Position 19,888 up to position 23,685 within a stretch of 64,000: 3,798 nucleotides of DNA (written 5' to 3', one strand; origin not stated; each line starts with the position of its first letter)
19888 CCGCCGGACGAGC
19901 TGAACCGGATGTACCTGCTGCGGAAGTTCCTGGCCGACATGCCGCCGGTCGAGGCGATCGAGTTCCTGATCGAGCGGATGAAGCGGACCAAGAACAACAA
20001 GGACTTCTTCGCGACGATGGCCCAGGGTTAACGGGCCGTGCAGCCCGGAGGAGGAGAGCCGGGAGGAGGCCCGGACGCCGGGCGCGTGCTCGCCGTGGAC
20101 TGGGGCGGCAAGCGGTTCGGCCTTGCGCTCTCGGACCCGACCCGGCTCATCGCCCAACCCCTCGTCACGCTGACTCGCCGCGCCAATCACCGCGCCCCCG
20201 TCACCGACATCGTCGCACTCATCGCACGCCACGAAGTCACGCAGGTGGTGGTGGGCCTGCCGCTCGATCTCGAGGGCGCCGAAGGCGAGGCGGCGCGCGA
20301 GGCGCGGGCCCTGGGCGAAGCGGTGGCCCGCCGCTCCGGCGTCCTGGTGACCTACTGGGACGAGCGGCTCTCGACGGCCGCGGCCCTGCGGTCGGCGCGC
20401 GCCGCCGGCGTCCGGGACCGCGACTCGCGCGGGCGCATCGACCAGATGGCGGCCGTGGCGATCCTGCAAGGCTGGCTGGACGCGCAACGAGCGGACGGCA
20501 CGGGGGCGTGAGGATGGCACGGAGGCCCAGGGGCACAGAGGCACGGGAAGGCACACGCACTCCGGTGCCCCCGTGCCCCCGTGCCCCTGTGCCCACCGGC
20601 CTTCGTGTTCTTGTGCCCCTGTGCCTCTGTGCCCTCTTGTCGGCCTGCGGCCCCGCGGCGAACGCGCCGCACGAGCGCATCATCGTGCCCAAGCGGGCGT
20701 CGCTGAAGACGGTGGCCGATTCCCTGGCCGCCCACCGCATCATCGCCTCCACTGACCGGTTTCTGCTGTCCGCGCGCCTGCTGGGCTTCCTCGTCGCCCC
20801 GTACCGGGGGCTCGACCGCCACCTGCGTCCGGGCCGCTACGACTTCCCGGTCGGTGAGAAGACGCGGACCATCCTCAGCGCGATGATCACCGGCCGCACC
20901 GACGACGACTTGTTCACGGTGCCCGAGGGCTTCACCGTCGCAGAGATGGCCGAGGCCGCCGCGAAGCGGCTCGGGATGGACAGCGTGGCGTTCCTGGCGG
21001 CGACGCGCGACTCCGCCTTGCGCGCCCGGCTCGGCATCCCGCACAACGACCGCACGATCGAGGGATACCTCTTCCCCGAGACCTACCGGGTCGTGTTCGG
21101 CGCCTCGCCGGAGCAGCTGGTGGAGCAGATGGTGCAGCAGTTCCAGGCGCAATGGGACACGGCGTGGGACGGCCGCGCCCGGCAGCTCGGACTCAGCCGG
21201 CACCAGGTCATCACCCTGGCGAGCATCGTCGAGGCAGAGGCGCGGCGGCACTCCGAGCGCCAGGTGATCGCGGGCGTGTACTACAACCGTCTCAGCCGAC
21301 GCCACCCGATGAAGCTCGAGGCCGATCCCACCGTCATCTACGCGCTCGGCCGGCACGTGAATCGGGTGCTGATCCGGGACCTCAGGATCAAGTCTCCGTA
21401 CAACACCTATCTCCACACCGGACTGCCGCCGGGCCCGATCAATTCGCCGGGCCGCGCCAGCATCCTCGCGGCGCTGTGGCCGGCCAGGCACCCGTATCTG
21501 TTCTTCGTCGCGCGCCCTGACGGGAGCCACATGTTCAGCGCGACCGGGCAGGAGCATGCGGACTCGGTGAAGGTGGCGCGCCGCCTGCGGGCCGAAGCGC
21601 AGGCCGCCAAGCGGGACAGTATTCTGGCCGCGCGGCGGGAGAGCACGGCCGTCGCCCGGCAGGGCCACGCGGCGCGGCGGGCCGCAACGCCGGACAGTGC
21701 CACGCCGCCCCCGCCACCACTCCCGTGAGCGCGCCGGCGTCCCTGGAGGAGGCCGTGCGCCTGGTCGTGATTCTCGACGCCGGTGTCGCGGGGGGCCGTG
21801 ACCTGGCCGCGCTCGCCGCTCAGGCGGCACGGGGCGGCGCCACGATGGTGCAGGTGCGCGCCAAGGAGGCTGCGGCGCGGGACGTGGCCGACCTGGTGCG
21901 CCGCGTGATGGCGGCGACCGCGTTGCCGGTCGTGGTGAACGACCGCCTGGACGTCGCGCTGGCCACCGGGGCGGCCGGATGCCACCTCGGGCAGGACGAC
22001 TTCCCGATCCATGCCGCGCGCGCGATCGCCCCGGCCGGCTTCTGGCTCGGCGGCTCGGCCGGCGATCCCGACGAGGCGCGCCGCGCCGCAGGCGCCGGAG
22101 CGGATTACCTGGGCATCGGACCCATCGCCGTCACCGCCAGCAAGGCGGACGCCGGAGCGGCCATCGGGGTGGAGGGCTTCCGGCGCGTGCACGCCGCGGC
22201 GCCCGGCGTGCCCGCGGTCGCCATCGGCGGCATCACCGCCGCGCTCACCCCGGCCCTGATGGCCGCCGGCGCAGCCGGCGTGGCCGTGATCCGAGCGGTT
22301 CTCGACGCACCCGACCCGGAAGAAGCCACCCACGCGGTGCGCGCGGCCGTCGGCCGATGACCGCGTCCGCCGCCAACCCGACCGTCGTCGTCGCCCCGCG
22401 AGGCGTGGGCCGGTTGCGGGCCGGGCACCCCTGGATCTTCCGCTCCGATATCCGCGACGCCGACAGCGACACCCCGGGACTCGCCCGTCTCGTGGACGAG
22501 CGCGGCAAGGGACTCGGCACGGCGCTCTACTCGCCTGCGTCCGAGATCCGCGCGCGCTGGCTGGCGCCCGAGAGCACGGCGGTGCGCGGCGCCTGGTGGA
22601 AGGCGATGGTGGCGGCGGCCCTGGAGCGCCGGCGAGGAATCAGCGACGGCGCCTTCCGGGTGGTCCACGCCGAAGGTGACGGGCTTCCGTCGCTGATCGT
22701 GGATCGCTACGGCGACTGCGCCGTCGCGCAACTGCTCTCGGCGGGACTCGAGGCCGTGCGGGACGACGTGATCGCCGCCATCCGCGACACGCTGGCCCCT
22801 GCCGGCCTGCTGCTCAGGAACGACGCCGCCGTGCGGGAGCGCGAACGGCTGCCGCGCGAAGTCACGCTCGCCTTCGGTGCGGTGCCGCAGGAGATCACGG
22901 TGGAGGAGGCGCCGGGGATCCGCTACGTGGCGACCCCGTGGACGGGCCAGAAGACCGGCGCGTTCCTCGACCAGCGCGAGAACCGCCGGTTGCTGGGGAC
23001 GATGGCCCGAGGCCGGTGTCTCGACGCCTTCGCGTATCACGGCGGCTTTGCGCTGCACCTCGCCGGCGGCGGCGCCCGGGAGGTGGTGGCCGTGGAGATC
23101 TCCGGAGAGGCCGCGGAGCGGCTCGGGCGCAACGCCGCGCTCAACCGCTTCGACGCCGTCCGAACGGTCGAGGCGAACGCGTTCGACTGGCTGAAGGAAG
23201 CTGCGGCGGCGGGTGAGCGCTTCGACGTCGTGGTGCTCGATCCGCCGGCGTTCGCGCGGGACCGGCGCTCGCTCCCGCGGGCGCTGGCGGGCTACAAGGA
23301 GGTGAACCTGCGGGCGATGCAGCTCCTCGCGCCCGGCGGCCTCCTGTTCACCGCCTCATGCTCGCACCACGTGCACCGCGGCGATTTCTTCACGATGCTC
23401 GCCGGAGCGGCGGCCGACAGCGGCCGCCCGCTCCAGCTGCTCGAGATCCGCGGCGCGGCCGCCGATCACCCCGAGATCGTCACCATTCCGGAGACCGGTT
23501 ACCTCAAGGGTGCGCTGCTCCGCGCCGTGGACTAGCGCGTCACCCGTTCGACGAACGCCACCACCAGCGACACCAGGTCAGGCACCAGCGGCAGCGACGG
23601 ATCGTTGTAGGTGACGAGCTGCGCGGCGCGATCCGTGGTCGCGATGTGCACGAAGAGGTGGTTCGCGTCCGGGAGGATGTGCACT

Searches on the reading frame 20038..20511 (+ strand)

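Call 76: search_protein_families(library=pfam, proteins=[window:20038-20511:+], max_evalue=0.00001)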
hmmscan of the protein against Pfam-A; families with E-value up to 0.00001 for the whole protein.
window:20038-20511:+ (157 aa): 1 family
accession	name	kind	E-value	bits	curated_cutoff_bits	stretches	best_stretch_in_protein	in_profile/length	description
PF03652.20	RuvX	-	2.2e-37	128.9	29.2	1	16-148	2-133/134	Holliday junction resolvase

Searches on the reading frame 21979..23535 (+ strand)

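Call 77: search_protein_families(library=pfam, proteins=[window:21979-23535:+], max_evalue=0.00001)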
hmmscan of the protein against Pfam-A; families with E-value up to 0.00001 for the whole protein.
window:21979-23535:+ (518 aa): 3 families
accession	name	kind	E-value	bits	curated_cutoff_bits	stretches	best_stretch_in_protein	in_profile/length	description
PF17785.7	PUA_3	-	9.6e-15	54.6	22.6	1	136-195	1-62/64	PUA-like domain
PF10672.15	Methyltrans_SAM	-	2.8e-13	50.2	27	1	304-465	84-243/286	S-adenosylmethionine-dependent methyltransferase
PF03602.21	Cons_hypoth95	-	4.5e-09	36.7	24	1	342-427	40-125/182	Conserved hypothetical protein 95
